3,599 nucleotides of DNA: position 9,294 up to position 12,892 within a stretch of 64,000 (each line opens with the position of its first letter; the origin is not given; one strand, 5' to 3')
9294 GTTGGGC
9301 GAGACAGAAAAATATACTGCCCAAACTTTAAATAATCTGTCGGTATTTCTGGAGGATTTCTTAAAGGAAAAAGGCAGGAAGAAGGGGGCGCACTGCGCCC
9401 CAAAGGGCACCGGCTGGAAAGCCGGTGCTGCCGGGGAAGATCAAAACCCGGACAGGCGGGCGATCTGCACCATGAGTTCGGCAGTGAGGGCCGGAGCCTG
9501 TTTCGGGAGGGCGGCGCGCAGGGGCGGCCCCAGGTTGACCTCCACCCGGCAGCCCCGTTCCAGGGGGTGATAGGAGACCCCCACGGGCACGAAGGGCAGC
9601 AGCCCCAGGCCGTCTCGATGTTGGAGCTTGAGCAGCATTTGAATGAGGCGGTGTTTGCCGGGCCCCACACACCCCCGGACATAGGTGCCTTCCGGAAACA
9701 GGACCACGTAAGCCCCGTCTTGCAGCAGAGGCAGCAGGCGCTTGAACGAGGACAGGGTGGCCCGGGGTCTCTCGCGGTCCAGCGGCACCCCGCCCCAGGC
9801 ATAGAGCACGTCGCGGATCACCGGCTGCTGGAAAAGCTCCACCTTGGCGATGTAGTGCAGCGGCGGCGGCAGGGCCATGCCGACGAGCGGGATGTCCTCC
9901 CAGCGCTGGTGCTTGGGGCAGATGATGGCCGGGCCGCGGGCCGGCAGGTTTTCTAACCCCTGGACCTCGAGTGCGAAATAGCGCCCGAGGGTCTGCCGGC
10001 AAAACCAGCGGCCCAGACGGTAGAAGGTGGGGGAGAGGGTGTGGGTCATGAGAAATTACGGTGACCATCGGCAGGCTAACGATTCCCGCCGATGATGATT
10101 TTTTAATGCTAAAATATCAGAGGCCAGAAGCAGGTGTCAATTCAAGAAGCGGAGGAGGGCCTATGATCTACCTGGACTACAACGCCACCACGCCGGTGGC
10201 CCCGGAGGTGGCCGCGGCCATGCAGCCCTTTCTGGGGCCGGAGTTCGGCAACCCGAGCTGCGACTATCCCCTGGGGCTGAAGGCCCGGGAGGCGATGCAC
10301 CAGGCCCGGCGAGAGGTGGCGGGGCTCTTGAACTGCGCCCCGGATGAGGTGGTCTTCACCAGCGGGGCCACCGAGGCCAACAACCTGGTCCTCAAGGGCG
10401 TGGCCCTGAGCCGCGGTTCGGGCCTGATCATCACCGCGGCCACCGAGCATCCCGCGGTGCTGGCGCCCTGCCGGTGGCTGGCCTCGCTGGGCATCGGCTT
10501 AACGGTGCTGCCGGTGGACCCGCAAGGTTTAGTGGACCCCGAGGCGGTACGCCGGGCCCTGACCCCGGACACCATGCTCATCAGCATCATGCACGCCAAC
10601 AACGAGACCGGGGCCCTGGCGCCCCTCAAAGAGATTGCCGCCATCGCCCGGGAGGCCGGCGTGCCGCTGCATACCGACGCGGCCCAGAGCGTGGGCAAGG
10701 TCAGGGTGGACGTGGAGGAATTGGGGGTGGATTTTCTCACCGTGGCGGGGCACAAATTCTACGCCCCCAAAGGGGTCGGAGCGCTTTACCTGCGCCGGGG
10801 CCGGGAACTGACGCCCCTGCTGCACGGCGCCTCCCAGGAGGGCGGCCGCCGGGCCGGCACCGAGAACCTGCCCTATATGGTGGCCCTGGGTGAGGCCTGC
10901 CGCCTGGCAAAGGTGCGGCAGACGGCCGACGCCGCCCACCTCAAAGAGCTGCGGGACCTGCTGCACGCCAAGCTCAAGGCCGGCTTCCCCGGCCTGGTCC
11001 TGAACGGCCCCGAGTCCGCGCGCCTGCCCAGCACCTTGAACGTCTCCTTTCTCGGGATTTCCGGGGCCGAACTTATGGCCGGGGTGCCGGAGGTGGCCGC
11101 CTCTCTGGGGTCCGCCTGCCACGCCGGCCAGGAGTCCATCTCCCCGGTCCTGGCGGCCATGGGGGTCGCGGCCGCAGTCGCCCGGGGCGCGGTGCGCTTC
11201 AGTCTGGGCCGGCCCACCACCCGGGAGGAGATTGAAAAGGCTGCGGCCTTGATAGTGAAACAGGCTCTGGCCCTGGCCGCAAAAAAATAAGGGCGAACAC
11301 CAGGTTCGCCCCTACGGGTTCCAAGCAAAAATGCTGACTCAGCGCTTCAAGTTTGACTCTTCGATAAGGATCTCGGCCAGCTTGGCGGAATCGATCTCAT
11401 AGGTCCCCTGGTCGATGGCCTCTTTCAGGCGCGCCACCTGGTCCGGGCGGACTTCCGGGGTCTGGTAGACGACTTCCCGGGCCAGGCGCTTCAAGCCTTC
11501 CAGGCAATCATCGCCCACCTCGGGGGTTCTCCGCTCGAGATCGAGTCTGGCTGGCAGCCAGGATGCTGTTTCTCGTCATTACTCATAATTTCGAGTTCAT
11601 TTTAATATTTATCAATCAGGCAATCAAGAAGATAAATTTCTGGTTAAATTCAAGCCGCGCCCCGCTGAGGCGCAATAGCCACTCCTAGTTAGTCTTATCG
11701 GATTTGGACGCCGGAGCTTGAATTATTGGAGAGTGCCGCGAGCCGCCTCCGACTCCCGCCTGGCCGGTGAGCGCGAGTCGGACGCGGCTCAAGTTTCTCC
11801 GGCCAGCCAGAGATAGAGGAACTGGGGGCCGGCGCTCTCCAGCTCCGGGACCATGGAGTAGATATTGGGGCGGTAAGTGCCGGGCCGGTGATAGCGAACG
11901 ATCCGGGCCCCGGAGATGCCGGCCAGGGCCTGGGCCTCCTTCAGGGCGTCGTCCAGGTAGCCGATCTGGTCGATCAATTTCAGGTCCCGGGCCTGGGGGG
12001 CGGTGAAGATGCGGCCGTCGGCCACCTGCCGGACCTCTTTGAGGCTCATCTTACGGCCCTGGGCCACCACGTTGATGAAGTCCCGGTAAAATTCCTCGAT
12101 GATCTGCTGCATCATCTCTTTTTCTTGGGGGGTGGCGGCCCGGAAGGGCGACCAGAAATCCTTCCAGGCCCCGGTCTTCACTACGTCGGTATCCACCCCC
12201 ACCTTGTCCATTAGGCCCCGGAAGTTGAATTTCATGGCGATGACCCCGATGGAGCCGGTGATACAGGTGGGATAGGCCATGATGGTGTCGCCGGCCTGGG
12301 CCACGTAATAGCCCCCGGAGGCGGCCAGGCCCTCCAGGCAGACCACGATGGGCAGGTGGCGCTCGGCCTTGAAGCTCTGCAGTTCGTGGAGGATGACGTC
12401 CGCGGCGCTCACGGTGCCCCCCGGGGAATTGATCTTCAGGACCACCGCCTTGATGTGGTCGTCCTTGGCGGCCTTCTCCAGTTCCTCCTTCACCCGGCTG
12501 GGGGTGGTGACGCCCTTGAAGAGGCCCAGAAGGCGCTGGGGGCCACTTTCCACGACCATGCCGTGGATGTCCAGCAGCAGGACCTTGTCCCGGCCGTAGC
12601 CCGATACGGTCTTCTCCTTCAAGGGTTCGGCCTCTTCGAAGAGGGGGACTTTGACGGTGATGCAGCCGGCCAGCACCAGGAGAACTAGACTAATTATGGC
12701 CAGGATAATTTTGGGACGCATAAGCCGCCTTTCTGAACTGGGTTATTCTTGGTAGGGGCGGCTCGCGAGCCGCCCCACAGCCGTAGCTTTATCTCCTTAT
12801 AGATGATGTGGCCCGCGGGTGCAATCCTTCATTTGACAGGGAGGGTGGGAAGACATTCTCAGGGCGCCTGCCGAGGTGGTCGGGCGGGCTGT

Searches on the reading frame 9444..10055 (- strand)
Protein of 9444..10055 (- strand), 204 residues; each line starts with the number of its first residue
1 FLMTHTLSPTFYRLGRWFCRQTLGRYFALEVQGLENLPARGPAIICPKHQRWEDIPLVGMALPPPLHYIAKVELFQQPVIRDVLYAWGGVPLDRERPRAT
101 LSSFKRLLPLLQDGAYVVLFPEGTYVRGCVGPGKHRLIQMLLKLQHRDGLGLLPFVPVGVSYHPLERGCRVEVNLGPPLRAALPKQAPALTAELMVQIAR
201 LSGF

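Call 44: search_protein_families(library=pfam, proteins=[window:9444-10055:-], max_evalue=0.001)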
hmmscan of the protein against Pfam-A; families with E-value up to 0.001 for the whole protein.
window:9444-10055:- (204 aa): 1 family
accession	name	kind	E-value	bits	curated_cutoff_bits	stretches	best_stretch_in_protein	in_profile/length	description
PF01553.26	Acyltransferase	-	1.7e-21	76.8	23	1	29-160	2-131/132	Acyltransferase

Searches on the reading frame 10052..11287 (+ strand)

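Call 44: search_protein_families(library=pfam, proteins=[window:10052-11287:+], max_evalue=0.001)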
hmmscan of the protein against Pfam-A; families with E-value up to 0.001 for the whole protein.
window:10052-11287:+ (412 aa): 4 families
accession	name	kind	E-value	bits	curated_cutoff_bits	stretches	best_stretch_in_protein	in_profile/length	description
PF00266.25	Aminotran_5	-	7.3e-75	252.7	21.5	1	39-396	1-370/371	Aminotransferase class-V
PF01041.23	DegT_DnrJ_EryC1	-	3.1e-10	40.3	19.8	1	99-216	41-152/360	DegT/DnrJ/EryC1/StrS aminotransferase family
PF01212.27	Beta_elim_lyase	-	3.4e-07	30.3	27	1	98-212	48-171/288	Beta-eliminating lyase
PF00155.27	Aminotran_1_2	-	2.8e-05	23.9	19.7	1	84-211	46-187/361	Aminotransferase class I and II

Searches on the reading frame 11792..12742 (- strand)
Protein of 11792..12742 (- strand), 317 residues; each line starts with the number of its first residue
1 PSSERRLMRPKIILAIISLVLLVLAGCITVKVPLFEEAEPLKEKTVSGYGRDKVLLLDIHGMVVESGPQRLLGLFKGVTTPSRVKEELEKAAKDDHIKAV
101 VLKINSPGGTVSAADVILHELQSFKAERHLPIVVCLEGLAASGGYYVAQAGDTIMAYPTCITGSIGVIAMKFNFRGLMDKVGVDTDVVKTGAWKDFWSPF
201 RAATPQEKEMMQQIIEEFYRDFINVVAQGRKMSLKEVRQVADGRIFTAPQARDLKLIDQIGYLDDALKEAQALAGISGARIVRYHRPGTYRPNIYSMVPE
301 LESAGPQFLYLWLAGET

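Call 77: search_protein_families(library=pfam, proteins=[window:11792-12742:-], max_evalue=0.00001)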
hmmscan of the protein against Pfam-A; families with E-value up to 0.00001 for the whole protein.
window:11792-12742:- (317 aa): 3 families
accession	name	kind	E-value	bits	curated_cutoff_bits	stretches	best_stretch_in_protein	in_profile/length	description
PF01343.23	Peptidase_S49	-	1.3e-50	171.8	24.9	1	128-276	5-153/154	Peptidase family S49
PF25145.1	NfeD1b_N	-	2.6e-08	34.1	40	1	90-171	24-101/189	NfeD1b, N-terminal domain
PF00574.28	CLP_protease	-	5.4e-08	33.4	20.2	1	86-154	35-99/182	Clp protease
